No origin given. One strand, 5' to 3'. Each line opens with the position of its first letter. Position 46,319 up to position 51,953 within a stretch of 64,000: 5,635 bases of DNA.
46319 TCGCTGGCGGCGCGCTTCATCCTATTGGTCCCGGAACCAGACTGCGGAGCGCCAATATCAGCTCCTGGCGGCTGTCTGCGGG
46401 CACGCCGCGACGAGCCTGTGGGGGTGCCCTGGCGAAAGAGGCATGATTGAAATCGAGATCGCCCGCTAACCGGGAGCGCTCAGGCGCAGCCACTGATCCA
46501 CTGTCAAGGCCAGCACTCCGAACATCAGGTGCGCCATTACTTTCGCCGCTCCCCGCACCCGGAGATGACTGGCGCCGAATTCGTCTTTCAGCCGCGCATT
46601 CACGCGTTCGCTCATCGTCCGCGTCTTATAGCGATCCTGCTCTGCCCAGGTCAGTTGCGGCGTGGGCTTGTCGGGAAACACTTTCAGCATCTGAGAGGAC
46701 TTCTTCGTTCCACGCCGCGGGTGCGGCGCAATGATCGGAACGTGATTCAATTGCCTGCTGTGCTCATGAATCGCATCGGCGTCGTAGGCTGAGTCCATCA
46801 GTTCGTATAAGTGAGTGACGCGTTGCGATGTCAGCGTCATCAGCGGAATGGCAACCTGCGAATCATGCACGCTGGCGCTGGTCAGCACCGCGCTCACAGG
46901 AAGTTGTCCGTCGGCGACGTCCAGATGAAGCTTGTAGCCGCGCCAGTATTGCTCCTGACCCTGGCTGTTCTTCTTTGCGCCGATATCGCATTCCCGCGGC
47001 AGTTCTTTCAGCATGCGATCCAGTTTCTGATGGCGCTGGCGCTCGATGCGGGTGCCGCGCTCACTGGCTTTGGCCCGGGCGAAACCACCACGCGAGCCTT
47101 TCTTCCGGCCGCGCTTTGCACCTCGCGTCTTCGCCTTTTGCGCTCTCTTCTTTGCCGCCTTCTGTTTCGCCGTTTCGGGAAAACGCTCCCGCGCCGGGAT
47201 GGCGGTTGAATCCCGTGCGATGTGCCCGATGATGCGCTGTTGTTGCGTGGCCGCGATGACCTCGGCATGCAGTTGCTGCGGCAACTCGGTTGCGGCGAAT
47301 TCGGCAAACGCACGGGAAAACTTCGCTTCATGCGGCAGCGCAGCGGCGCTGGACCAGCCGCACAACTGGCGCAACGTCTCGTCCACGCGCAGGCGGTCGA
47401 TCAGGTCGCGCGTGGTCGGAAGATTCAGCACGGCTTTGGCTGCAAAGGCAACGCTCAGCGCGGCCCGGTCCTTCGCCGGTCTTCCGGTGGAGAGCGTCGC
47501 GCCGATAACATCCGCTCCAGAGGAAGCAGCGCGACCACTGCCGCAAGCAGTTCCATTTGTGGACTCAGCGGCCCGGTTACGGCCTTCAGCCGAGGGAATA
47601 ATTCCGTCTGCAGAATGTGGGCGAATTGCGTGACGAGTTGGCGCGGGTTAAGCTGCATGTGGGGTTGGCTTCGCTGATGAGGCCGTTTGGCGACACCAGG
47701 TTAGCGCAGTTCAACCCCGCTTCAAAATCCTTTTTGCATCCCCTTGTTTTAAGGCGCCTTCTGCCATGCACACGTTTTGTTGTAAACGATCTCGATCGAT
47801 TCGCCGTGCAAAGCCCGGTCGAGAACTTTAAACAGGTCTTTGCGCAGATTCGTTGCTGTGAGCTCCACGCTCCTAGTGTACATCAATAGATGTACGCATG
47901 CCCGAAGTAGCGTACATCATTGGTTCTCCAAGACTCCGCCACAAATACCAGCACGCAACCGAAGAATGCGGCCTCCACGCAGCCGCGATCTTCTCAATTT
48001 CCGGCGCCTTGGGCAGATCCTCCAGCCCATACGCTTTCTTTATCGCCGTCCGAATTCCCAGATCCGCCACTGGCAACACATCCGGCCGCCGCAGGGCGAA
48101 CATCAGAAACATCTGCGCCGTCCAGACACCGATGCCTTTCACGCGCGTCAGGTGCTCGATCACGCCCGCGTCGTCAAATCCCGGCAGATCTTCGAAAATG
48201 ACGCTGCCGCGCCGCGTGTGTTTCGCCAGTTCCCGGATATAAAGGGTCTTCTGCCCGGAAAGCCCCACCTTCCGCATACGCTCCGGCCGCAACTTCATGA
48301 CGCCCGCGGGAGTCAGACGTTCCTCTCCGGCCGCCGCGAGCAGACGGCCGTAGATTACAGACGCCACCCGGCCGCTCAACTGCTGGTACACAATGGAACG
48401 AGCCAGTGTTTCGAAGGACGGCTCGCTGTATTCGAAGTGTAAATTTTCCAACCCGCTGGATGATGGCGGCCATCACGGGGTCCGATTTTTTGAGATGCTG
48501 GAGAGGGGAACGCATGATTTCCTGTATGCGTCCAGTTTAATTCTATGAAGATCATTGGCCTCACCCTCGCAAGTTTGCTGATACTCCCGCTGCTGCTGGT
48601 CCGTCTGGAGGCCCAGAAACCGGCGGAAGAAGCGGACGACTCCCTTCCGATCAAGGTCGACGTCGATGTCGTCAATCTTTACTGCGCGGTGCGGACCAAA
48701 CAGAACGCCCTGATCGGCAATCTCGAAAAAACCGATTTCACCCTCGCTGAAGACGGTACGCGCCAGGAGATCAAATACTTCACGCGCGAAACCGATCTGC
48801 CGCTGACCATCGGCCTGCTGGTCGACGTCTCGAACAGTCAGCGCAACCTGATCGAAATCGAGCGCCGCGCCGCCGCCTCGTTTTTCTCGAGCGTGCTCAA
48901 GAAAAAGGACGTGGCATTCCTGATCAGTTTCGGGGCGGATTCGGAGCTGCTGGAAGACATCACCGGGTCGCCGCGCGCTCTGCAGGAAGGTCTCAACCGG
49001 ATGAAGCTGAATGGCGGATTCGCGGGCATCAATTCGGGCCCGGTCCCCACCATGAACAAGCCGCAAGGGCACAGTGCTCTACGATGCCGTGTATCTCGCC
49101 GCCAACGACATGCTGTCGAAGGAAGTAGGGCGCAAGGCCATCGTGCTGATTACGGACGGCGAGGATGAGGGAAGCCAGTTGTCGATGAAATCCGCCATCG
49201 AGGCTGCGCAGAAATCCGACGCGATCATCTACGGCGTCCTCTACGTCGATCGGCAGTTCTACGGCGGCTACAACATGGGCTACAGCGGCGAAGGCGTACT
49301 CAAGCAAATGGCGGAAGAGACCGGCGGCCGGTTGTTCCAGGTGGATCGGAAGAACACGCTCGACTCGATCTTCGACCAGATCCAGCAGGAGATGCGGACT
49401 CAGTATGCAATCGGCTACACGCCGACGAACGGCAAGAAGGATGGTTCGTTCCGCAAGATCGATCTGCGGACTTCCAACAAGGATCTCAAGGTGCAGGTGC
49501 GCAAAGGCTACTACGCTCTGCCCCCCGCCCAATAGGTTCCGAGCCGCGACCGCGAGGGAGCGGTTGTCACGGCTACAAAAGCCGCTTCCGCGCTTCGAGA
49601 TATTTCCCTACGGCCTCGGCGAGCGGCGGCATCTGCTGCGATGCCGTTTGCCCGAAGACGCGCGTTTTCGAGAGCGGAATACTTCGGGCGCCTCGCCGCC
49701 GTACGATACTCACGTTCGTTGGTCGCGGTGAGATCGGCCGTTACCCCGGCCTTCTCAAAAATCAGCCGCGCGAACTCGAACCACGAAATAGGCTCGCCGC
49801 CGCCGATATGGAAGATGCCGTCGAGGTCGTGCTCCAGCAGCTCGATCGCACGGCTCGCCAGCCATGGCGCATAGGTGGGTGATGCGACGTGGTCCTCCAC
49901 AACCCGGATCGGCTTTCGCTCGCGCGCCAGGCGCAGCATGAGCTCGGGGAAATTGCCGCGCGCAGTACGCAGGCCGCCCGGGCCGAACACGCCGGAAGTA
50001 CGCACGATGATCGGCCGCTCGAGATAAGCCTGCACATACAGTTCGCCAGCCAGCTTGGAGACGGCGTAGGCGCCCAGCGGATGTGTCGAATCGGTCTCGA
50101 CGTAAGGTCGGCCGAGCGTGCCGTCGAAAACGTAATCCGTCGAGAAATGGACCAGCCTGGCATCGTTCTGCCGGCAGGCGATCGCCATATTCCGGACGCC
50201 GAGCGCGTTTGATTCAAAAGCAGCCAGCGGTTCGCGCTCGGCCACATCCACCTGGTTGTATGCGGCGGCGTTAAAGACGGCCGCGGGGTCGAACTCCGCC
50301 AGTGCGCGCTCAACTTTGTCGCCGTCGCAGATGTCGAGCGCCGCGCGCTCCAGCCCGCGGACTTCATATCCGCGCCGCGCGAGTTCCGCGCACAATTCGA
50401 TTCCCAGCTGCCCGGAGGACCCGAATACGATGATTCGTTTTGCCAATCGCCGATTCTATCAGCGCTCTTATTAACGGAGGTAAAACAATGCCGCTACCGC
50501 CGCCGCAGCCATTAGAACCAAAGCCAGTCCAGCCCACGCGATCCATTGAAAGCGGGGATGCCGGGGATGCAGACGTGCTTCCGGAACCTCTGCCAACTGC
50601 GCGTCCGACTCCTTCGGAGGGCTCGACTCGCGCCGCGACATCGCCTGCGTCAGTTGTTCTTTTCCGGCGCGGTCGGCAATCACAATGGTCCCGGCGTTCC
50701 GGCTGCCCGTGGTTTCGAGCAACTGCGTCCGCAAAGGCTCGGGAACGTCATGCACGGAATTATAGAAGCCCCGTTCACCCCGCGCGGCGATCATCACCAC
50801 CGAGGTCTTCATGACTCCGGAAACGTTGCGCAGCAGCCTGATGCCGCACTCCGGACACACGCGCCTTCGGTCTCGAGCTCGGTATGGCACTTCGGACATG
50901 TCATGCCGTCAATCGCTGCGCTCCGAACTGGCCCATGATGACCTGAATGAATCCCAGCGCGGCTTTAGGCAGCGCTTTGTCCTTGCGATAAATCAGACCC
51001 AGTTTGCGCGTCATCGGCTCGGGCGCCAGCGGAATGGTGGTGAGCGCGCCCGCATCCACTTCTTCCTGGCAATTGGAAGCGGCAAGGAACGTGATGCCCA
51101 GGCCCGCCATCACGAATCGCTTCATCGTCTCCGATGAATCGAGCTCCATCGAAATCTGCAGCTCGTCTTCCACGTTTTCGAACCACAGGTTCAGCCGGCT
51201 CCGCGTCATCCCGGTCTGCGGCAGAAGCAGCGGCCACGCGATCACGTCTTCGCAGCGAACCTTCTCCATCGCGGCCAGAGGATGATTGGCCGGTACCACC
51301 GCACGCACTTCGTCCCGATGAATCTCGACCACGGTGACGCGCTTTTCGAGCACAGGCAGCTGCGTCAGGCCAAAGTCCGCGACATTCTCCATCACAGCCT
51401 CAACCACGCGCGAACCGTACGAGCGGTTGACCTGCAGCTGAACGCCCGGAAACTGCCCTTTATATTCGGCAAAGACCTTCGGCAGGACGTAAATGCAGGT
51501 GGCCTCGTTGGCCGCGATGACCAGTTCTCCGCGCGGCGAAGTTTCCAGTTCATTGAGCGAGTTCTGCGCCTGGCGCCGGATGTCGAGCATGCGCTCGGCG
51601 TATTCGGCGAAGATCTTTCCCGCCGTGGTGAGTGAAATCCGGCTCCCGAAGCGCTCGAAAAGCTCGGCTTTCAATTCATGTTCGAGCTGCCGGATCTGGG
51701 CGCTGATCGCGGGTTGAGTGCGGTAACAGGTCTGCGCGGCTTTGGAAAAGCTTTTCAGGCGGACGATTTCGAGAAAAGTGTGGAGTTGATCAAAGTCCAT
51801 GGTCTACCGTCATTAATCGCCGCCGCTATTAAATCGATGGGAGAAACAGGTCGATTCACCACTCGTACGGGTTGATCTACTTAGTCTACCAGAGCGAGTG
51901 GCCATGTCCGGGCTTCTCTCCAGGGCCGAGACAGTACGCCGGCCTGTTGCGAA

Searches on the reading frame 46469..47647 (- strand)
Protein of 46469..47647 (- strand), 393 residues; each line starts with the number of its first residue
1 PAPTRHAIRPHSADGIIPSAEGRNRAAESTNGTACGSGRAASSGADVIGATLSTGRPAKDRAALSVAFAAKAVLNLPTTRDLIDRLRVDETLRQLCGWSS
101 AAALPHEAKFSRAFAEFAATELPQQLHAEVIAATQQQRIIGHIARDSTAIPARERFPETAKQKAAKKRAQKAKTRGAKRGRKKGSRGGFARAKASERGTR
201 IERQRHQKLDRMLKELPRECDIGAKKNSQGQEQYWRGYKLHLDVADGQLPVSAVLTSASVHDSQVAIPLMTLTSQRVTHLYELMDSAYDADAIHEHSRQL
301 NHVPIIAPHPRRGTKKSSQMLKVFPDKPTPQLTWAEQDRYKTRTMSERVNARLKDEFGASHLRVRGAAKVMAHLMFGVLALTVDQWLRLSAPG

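Call 72: search_protein_families(library=pfam, max_evalue=0.0001, proteins=[window:46469-47647:-])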
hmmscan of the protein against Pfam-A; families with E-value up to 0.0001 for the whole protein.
window:46469-47647:- (393 aa): 2 families
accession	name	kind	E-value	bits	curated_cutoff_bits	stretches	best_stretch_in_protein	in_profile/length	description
PF01609.27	DDE_Tnp_1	-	6.8e-18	65.6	23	1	224-382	22-199/200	Transposase DDE domain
PF05598.16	DUF772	-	1.2e-07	32.1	23.1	1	55-123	1-67/74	Transposase domain (DUF772)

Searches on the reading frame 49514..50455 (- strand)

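Call 72: search_protein_families(library=pfam, max_evalue=0.0001, proteins=[window:49514-50455:-])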
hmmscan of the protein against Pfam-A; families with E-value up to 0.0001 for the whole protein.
window:49514-50455:- (314 aa): 4 families
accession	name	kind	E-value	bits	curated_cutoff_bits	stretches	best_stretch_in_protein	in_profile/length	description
PF04321.23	RmlD_sub_bind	-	2.4e-80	270.1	27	1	7-274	2-270/287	RmlD substrate binding domain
PF01370.27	Epimerase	-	3e-31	109.1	20.9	1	8-188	1-204/240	NAD dependent epimerase/dehydratase family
PF16363.11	GDP_Man_Dehyd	-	1.9e-21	77.3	27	1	40-255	59-285/332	GDP-mannose 4,6 dehydratase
PF02719.21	Polysacc_synt_2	-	7.5e-12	45.5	20.2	1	6-109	24-131/293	Polysaccharide biosynthesis protein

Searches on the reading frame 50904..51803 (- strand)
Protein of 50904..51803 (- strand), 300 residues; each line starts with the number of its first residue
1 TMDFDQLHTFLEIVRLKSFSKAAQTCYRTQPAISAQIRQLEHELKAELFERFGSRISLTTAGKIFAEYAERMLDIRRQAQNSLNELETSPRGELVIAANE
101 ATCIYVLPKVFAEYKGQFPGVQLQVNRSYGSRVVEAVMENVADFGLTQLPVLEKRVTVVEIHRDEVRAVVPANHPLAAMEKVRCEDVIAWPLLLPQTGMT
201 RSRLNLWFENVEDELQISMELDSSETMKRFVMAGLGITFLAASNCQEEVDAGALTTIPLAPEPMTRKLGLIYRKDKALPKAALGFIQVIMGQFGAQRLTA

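Call 72: search_protein_families(library=pfam, max_evalue=0.0001, proteins=[window:50904-51803:-])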
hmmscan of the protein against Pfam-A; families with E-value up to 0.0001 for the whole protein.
window:50904-51803:- (300 aa): 2 families
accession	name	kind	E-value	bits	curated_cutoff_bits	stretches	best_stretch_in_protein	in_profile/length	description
PF03466.25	LysR_substrate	-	6.4e-44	150.3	28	1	89-290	3-205/209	LysR substrate binding domain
PF00126.33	HTH_1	-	1.4e-20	73.5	26.6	1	4-63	1-60/60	Bacterial regulatory helix-turn-helix protein, lysR family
